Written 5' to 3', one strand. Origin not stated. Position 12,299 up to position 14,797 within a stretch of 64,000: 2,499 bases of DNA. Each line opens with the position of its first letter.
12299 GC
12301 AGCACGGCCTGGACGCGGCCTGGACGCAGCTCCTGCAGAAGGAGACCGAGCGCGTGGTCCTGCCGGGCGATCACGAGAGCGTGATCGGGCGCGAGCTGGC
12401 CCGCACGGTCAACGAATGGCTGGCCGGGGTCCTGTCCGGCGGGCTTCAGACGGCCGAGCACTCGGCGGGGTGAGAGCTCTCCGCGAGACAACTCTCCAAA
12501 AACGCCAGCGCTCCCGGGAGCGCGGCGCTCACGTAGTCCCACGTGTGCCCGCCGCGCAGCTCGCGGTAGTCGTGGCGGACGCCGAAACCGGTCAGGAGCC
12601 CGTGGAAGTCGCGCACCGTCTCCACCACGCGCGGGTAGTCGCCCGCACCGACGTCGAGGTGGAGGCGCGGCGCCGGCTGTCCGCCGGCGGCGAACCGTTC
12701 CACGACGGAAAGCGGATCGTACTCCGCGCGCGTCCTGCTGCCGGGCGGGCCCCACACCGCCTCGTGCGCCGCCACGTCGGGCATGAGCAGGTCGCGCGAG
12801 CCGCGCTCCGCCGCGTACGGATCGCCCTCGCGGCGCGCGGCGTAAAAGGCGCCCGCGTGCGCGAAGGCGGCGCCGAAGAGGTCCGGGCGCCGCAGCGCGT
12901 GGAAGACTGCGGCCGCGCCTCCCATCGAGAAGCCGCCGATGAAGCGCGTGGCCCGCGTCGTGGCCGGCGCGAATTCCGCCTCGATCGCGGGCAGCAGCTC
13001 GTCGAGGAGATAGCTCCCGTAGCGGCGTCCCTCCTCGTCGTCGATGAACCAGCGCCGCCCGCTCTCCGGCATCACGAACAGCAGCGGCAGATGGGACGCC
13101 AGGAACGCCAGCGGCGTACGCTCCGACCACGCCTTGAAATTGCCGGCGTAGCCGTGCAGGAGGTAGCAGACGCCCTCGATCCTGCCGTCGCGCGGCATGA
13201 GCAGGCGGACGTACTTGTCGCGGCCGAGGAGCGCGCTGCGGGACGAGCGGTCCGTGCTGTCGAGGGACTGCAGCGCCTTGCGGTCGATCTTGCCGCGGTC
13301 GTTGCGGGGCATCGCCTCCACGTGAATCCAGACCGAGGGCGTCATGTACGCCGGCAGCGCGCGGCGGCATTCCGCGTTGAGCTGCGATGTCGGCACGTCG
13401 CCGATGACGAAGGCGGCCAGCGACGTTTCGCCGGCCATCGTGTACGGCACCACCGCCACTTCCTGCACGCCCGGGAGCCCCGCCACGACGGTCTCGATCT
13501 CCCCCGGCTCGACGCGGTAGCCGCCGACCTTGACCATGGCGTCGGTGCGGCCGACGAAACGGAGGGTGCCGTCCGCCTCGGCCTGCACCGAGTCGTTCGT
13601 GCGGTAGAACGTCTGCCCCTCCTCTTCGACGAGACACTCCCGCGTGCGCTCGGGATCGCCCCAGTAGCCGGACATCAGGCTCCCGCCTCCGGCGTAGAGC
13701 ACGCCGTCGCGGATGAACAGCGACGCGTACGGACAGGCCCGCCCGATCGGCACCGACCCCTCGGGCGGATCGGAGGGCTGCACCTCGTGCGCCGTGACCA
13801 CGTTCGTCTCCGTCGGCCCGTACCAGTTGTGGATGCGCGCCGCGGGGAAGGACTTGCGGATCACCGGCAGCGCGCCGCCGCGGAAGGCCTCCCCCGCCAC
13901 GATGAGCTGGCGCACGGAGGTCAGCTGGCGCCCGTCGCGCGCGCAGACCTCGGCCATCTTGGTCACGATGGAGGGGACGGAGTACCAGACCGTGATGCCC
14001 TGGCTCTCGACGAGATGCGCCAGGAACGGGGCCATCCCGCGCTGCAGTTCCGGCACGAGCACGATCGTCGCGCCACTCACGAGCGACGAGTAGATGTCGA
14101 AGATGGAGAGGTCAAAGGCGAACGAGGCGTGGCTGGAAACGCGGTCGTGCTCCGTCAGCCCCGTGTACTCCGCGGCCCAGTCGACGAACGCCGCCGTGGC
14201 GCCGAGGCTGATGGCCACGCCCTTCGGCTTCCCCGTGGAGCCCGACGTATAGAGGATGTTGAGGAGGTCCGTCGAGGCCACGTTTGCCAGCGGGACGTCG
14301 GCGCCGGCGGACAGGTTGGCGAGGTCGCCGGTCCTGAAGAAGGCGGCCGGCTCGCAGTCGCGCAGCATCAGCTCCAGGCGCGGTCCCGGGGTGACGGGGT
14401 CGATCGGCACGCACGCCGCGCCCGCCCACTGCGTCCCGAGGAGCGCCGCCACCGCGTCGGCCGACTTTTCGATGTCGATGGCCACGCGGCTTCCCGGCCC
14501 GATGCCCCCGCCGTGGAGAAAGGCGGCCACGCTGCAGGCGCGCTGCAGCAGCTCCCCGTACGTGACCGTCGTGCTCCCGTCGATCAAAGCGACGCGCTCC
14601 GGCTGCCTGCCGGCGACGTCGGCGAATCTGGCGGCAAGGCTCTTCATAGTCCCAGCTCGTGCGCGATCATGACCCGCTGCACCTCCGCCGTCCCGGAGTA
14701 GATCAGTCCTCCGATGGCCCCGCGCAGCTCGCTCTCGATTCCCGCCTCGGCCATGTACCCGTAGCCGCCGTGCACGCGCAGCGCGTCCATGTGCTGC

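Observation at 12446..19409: Candidate new pathway to a free non-proteinogenic aromatic amino acid (e.g. a pyrrolyl-alanine) with tRNA-editing self-protection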

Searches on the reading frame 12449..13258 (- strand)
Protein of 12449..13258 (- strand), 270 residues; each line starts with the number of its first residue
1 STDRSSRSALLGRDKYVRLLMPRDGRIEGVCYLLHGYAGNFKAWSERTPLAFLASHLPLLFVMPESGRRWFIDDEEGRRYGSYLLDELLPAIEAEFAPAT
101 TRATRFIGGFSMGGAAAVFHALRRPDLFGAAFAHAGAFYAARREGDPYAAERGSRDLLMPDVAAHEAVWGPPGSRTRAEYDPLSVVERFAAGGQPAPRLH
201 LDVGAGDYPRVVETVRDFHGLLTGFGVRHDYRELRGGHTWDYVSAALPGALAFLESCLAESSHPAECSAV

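Call 87: search_solved_structures(query=window:12449-13258:-, max_evalue=0.001, show_alignments=1)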
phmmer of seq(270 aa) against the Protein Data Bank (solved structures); distinct sequences matched with E-value up to 0.001: 17.
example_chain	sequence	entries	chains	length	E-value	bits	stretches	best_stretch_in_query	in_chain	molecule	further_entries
4rgy_A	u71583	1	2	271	1.3e-21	80.4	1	28-254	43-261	Esterase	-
4rot_A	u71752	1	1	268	9.1e-15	57.9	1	29-137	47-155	Esterase A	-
7xrt_A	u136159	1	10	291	7.2e-14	55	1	4-255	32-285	Ferulic acid esterase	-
7xrv_A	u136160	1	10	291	1.9e-13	53.6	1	4-255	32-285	Ferulic acid esterase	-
2uz0_A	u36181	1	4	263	8.4e-13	51.5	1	29-137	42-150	TRIBUTYRIN ESTERASE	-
5vol_A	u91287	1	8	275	1.9e-10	43.8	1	30-144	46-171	Putative esterase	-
6sx4_AAA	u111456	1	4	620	9.9e-09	38.1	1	42-189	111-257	Protein PS1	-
6vh9_A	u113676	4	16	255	9.9e-09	38.1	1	32-253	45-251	Esterase family protein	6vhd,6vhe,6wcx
7l0a_A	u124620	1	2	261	1.1e-08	38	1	32-253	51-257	Esterase family protein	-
8z91_A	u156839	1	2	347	2.1e-05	27.2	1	30-137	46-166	Esterase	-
8bbp_B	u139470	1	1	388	4.3e-05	26.2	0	79-148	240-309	Ferulic acid esterase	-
8bbp_A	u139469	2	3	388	6.7e-05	25.6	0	79-147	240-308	Ferulic acid esterase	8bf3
6rzn_A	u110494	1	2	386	6.9e-05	25.5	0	79-147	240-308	Ferulic acid esterase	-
1jjf_A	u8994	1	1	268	8e-05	25.3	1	28-128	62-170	ENDO-1,4-BETA-XYLANASE Z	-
1jt2_A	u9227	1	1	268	0.00021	23.9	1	28-128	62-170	PROTEIN (ENDO-1,4-BETA-XYLANASE Z)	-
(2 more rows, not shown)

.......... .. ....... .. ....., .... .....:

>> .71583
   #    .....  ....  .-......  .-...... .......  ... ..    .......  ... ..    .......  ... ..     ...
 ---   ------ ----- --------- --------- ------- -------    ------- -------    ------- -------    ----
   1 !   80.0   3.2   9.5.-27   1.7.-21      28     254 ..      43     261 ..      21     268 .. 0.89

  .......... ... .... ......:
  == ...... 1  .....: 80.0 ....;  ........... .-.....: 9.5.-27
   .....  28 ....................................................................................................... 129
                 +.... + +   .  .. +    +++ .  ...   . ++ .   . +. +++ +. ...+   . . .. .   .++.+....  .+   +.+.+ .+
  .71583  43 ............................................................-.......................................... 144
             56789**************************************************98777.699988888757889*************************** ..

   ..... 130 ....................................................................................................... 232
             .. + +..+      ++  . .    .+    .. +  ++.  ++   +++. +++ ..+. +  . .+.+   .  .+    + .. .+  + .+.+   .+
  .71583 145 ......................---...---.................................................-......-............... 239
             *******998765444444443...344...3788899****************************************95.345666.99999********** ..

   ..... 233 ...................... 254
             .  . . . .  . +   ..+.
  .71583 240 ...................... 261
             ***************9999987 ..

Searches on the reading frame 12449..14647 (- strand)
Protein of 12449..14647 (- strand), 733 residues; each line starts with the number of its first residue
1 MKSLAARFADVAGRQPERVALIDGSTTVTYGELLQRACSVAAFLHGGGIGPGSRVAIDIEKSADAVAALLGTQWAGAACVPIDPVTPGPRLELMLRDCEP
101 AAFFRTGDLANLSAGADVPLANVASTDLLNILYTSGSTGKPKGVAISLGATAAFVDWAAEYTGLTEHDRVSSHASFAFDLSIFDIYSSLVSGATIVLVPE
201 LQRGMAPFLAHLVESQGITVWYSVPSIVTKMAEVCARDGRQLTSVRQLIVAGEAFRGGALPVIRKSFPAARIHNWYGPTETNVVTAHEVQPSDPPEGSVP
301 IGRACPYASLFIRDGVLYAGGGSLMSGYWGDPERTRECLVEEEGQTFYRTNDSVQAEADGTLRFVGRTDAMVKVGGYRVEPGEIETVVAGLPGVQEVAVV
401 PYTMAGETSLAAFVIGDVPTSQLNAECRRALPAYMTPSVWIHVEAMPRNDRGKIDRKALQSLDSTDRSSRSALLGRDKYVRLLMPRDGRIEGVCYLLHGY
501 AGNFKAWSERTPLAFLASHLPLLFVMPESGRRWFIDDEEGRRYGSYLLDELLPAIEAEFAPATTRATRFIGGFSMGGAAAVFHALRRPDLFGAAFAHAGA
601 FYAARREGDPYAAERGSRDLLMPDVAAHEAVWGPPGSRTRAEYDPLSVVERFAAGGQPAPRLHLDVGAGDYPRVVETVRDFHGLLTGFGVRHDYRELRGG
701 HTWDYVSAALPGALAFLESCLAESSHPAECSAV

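Call 5: search_protein_families(library=pfam, proteins=[window:12449-14647:-], max_evalue=0.01)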
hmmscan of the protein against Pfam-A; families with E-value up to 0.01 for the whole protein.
seq(733 aa): 4 families
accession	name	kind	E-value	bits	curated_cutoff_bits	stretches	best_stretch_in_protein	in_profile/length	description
PF00501.34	AMP-binding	-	7.7e-66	222.9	29.9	1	9-329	2-384/384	AMP-binding enzyme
PF00756.26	Esterase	-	7.9e-20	72.1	22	1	471-716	1-250/251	Putative esterase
PF13193.12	AMP-binding_C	-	1.8e-08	35.6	24.5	1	383-453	1-76/76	AMP-binding enzyme C-terminal domain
PF02230.22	Abhydrolase_2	-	0.0028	18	23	1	548-602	87-141/217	Phospholipase/Carboxylesterase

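Call 6: search_protein_families(library=ncbifam, proteins=[window:12449-14647:-], max_evalue=0.01)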
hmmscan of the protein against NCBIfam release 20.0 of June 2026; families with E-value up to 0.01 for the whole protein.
seq(733 aa): 111 families (the best 25 are shown)
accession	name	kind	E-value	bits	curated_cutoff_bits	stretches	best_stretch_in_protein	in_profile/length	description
TIGR01733.1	AA-adenyl-dom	subfamily_domain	1e-89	301.2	317.4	1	29-399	1-409/409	amino acid adenylation domain-containing protein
NF038078.1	NRPS_MxcG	equivalog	1.5e-72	244.5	2300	1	6-471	460-968/1442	myxochelin non-ribosomal peptide synthetase MxcG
TIGR03098.1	ligase_PEP_1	hypoth_equivalog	1.2e-67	228.6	592.35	2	114-460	151-515/517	acyl-CoA ligase (AMP-forming), exosortase A system-associated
TIGR01734.1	D-ala-DACP-lig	equivalog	2.3e-67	227.7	559.85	1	7-460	5-499/504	D-alanine--poly(phosphoribitol) ligase subunit DltA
NF004282.0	PRK05691.1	subfamily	1.7e-66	223.5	4090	1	6-461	1135-1624/4334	non-ribosomal peptide synthase/polyketide synthase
NF003417.0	PRK04813.1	subfamily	5.2e-65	219.9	476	1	2-460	3-500/505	D-alanine--poly(phosphoribitol) ligase subunit DltA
NF047350.1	aureusi_NRPS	equivalog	3.8e-60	203.2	2500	1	2-468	1434-1917/2373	aureusimine non-ribosomal peptide synthetase AusA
NF041803.1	NRPS_SolG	exception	4.2e-59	200.1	2200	2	123-468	707-1079/1163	solanimycin non-ribosomal peptide synthetase SolG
NF004837.0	PRK06187.1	subfamily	2.4e-52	177.9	476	2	121-461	165-520/531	long-chain-fatty-acid--CoA ligase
NF007605.2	PRK10252.1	equivalog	6.4e-48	163.1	2400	1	3-467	455-965/1292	enterobactin non-ribosomal peptide synthetase EntF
NF005801.1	PRK07656.1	equivalog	1.8e-47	162.1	657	2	120-459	158-499/500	FadD3 family acyl-CoA ligase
NF006181.0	PRK08314.1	subfamily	3.3e-43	147.8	705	3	320-466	404-557/563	long-chain-fatty-acid--CoA ligase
NF005702.0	PRK07514.1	subfamily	8.5e-41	139.8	558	2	109-460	138-497/506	malonyl-CoA synthase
NF005858.0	PRK07787.1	subfamily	2.3e-39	135.1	575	1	17-460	16-469/471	acyl-CoA synthetase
NF004808.0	PRK06155.1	equivalog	8.7e-39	133.2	722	3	4-103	23-122/542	ATP-dependent acyl-CoA ligase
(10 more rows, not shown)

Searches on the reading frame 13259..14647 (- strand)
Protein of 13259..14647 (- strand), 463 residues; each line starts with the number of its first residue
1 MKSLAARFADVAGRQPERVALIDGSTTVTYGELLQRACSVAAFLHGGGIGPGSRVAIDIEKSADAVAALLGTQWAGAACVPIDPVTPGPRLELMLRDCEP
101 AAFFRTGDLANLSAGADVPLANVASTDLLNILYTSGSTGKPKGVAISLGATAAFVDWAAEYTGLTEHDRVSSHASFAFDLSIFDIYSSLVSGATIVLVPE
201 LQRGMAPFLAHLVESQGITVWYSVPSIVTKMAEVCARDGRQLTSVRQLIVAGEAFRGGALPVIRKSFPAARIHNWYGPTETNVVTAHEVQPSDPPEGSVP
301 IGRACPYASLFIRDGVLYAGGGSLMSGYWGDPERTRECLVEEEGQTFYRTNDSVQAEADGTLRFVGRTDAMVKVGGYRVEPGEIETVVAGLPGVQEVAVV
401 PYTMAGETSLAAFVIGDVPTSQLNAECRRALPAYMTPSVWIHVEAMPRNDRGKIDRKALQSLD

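Call 25: search_solved_structures(query=window:13259-14647:-, max_evalue=1e-30, show_alignments=1)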
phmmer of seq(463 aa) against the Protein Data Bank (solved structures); distinct sequences matched with E-value up to 1e-30: 71 (the best 60 are shown).
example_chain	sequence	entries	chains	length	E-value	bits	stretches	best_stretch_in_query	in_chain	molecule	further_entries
6mfy_A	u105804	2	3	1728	3.6e-113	381.8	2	13-461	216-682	Linear gramicidin synthase subunit A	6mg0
6mfz_A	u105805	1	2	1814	4.6e-113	381.4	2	13-461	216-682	Linear gramicidin synthase subunit A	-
9be3_A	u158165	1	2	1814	4.6e-113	381.4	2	13-461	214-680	Linear gramicidin synthase subunit A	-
9be4_A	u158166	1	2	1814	4.6e-113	381.4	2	13-461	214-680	Linear gramicidin synthase subunit A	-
9meh_A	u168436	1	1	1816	4.6e-113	381.4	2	13-461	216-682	Linear gramicidin synthase subunit A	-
8xjz_C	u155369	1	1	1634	4.6e-74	252.9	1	10-461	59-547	Peptide synthetase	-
6o6e_B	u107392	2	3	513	1.7e-66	227.9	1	108-459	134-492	L-proline--[L-prolyl-carrier protein] ligase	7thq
7thn_B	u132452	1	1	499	2.2e-64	220.9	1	12-460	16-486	L-proline--[L-prolyl-carrier protein] ligase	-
6p1j_A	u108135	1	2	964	1.5e-61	211.7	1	127-459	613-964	Txo2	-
6ea3_B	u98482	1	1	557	1.5e-60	208.4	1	11-460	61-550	adenylation domain of Fuscachelin synthetase component H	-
7ly7_A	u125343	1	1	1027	2.2e-60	207.8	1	5-459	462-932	BmdB, Bacillamide NRPS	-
7ly4_E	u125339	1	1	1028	2.2e-60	207.8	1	5-459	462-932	BmdB, bacillamide NRPS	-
5es6_A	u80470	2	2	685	4.2e-60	206.9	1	12-461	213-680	Linear gramicidin synthase subunit A | Linear gramicidin synthetase subunit A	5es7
5es5_A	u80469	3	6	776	6.6e-60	206.2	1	12-461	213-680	Linear gramicidin synthetase subunit A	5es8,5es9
6mfx_A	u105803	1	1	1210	2.8e-59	204.2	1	13-461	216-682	Linear gramicidin synthase subunit A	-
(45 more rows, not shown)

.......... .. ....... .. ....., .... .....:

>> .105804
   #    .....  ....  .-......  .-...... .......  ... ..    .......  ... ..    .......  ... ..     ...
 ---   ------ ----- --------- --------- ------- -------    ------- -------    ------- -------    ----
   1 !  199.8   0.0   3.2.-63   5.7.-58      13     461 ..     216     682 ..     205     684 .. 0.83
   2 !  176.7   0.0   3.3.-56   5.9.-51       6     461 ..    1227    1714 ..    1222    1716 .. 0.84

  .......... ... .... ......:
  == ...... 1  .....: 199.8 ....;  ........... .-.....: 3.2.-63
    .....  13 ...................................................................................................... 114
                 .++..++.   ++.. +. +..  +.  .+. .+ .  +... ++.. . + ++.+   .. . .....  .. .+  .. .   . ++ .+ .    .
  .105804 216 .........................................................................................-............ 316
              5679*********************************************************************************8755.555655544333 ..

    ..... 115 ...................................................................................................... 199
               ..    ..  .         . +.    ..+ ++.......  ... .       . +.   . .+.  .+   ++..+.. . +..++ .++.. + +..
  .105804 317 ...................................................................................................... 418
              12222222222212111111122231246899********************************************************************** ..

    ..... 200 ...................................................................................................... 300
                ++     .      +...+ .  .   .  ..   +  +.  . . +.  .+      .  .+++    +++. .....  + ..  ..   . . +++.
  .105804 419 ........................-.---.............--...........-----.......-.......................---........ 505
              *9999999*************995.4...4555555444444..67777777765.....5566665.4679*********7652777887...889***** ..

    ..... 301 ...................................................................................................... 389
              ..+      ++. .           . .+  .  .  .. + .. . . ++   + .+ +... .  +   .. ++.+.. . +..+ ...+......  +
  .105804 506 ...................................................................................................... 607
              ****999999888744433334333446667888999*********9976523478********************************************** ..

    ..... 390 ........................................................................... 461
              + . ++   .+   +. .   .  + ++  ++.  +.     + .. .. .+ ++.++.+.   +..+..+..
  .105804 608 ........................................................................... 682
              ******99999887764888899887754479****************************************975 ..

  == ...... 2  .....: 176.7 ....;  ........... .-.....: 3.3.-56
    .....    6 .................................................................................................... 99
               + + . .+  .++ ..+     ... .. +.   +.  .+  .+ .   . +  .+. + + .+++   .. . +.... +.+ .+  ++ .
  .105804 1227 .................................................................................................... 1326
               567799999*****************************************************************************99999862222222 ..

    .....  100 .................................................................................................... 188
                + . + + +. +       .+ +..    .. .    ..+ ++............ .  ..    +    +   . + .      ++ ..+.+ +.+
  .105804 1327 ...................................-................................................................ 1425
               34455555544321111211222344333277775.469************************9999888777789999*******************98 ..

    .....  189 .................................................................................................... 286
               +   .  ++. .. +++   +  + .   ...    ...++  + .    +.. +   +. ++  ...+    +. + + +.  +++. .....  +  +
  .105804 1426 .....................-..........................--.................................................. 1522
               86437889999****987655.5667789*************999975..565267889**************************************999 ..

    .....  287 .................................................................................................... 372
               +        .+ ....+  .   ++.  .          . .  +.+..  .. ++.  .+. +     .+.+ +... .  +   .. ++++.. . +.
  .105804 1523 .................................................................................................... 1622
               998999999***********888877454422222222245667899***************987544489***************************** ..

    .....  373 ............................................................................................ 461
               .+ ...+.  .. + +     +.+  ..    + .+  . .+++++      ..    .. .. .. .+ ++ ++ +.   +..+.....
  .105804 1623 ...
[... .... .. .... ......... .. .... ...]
